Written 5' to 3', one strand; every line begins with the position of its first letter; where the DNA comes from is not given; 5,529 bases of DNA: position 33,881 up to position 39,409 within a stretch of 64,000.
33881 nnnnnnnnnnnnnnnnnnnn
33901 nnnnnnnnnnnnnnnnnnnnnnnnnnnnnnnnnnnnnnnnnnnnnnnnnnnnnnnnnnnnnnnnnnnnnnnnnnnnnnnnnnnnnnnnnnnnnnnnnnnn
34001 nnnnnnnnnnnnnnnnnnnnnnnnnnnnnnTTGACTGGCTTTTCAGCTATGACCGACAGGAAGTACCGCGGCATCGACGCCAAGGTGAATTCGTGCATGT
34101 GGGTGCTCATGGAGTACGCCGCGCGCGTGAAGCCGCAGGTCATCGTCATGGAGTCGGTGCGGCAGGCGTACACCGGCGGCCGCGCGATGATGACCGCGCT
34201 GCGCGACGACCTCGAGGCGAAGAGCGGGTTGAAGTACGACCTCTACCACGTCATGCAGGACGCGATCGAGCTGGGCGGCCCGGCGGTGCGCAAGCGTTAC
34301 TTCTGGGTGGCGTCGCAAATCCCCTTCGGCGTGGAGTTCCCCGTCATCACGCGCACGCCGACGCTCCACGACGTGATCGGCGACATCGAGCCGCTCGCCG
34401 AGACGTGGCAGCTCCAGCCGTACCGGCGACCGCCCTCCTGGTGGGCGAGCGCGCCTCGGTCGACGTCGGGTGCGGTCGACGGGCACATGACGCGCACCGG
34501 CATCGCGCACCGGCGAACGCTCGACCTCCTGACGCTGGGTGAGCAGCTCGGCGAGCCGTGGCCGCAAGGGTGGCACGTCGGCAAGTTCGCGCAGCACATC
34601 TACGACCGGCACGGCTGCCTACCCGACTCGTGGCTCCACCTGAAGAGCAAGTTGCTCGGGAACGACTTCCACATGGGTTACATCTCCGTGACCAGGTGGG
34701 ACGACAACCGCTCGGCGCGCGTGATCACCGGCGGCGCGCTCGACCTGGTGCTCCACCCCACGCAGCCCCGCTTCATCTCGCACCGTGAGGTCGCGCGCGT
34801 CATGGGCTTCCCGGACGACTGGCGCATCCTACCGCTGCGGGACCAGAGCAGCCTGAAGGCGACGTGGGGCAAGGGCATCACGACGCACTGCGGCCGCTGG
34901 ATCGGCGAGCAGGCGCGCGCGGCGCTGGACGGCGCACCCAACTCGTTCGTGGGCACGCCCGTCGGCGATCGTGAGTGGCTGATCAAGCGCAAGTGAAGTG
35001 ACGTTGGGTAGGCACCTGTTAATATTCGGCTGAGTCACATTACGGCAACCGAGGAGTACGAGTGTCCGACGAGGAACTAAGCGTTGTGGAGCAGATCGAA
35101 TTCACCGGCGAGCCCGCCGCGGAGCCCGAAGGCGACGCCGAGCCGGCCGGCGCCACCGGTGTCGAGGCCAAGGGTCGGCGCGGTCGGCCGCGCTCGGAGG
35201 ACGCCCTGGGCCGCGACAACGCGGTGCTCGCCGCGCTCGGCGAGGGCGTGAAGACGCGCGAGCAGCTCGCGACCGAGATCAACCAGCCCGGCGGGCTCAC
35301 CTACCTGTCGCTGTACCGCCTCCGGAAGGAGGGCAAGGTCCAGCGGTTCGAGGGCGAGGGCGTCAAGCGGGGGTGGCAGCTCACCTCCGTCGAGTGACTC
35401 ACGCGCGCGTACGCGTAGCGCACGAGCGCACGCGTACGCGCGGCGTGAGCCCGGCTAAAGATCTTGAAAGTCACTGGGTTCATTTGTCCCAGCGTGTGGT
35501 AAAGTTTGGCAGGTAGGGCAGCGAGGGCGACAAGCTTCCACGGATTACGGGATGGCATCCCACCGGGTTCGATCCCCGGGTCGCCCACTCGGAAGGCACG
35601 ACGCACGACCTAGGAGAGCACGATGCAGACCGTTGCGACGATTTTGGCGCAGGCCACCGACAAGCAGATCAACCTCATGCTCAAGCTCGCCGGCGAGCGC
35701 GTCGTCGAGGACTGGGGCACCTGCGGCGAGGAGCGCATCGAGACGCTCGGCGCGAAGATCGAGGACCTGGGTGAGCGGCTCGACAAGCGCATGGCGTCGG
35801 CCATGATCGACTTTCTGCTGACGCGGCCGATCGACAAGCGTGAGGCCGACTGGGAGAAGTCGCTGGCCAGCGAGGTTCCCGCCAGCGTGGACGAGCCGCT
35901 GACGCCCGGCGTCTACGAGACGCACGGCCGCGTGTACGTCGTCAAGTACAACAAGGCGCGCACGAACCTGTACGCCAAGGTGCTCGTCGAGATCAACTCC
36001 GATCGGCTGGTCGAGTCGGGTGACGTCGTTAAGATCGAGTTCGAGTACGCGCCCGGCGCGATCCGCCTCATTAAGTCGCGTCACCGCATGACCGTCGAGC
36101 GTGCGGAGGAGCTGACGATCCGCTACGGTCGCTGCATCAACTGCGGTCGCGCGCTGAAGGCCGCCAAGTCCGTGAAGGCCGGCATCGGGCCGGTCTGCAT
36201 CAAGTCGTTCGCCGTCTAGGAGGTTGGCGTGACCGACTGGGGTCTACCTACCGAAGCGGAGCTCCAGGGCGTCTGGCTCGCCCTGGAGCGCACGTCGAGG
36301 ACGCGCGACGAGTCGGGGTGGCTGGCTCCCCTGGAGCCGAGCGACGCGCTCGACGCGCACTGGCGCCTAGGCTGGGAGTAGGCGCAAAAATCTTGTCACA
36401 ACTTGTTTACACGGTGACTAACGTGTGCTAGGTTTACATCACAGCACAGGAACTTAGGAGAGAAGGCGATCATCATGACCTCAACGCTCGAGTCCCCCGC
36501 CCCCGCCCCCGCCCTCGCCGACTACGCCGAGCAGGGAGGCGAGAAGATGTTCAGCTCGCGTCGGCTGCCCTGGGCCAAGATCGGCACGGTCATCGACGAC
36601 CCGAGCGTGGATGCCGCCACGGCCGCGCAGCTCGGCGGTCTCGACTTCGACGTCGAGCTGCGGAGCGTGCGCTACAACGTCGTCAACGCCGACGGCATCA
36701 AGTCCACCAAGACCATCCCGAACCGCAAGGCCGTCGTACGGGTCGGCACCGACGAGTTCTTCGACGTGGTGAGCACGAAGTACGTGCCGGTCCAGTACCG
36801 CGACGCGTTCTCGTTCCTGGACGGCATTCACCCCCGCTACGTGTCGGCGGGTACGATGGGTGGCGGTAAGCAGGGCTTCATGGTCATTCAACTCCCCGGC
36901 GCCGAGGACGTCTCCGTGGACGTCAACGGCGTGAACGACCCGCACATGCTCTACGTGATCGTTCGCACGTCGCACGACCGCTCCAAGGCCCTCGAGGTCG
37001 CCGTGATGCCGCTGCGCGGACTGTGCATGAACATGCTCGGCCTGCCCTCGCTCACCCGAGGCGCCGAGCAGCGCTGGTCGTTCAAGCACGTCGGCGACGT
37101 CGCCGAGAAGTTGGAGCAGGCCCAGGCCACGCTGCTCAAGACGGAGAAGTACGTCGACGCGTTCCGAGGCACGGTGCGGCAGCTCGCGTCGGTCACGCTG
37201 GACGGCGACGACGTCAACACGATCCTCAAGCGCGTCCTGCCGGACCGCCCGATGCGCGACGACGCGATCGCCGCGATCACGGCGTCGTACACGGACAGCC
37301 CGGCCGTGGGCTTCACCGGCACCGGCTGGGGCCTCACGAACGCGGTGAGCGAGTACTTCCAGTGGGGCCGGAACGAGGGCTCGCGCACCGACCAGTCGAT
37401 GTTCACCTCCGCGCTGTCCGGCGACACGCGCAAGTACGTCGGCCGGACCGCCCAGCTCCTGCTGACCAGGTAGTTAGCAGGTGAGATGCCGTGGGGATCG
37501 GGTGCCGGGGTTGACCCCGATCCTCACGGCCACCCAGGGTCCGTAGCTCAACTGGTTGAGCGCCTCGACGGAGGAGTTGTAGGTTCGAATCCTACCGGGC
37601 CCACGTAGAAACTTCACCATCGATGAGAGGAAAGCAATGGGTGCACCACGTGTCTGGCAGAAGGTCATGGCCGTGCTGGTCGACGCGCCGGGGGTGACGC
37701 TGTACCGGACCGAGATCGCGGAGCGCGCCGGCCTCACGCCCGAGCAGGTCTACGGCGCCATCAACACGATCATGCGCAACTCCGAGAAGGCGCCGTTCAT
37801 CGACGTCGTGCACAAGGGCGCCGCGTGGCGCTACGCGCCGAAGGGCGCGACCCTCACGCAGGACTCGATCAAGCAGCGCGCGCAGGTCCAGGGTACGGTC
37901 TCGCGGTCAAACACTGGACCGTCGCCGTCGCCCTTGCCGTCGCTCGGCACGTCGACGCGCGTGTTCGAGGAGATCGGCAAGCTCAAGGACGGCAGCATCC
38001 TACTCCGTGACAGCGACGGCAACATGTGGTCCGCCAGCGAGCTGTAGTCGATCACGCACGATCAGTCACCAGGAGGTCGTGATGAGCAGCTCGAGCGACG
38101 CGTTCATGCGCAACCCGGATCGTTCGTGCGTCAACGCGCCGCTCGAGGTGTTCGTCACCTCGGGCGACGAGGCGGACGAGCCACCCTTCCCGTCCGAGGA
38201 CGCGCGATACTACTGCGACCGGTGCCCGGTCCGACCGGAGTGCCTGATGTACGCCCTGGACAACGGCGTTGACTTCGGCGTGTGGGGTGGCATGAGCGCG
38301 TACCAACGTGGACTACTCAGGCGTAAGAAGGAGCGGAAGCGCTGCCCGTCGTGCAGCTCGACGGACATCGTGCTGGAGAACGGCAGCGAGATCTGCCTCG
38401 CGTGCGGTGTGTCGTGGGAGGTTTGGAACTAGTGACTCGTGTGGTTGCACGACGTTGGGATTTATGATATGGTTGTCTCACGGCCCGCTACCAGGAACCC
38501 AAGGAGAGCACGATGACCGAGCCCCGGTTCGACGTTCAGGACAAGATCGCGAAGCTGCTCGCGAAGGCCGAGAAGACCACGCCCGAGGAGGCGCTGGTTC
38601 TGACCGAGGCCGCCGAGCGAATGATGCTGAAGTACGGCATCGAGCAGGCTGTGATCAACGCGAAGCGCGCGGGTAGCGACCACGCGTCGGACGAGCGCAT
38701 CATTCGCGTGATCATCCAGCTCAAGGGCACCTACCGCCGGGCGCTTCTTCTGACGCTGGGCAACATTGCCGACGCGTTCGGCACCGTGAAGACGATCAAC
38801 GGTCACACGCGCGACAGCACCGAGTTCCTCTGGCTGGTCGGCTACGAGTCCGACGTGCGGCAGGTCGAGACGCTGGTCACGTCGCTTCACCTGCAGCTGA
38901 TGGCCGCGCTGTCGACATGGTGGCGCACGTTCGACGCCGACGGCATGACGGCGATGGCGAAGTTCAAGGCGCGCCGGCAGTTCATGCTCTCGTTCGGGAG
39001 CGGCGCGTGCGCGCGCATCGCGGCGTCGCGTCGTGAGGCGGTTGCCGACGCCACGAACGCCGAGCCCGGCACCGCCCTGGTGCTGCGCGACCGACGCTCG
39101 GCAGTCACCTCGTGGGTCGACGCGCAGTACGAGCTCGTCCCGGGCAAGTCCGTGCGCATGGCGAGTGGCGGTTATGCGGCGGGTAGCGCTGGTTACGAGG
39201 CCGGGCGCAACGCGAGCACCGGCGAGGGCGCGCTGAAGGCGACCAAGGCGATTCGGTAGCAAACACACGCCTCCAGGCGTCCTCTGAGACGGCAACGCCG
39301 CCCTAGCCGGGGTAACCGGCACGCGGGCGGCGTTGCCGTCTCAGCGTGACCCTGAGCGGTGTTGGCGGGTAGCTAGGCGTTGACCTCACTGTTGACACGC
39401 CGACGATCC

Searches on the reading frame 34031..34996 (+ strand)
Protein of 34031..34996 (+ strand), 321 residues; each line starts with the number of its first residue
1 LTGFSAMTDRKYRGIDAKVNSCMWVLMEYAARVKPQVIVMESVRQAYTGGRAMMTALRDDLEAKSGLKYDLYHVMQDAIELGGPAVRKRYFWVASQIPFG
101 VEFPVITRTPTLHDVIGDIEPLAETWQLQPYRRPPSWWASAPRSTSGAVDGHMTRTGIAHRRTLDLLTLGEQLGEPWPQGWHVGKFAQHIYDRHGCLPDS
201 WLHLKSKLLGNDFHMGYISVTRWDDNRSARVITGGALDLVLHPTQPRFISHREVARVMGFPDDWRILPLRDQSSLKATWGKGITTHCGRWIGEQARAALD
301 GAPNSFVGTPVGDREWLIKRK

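Call 52: search_protein_families(library=phrogs, proteins=[window:34031-34996:+], max_evalue=0.00001)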
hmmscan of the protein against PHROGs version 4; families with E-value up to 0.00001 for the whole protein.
window:34031-34996:+ (321 aa): 2 families
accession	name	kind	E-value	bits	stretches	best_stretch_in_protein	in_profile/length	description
phrog_116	-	other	4.3e-24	85.8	1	3-302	282-496/779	DNA methyltransferase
phrog_363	-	other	4.7e-06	27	1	4-94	128-213/327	DNA methyltransferase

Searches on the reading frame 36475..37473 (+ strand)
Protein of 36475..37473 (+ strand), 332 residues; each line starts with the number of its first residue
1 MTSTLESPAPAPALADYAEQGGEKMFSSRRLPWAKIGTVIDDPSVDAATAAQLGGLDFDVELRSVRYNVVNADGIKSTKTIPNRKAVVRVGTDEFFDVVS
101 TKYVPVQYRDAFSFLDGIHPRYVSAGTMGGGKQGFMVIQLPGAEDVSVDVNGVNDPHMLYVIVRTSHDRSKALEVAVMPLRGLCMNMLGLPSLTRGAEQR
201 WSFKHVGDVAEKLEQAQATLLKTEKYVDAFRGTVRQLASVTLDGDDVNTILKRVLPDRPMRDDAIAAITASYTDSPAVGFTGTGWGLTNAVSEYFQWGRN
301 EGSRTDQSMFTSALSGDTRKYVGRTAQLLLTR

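Call 52: search_protein_families(library=phrogs, proteins=[window:36475-37473:+], max_evalue=0.00001)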
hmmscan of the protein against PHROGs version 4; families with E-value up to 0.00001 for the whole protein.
window:36475-37473:+ (332 aa): 1 family
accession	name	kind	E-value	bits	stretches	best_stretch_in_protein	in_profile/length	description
phrog_1221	-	unknown function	2.2e-43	149.7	1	20-313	24-324/355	-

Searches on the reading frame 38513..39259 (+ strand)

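Call 53: search_protein_families(library=phrogs, proteins=[window:38513-39259:+], max_evalue=0.00001)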
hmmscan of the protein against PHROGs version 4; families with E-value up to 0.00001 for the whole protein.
window:38513-39259:+ (248 aa): 1 family
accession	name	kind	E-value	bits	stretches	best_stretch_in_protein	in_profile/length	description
phrog_421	-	unknown function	6.2e-39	134.9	1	7-240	8-230/241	unknown function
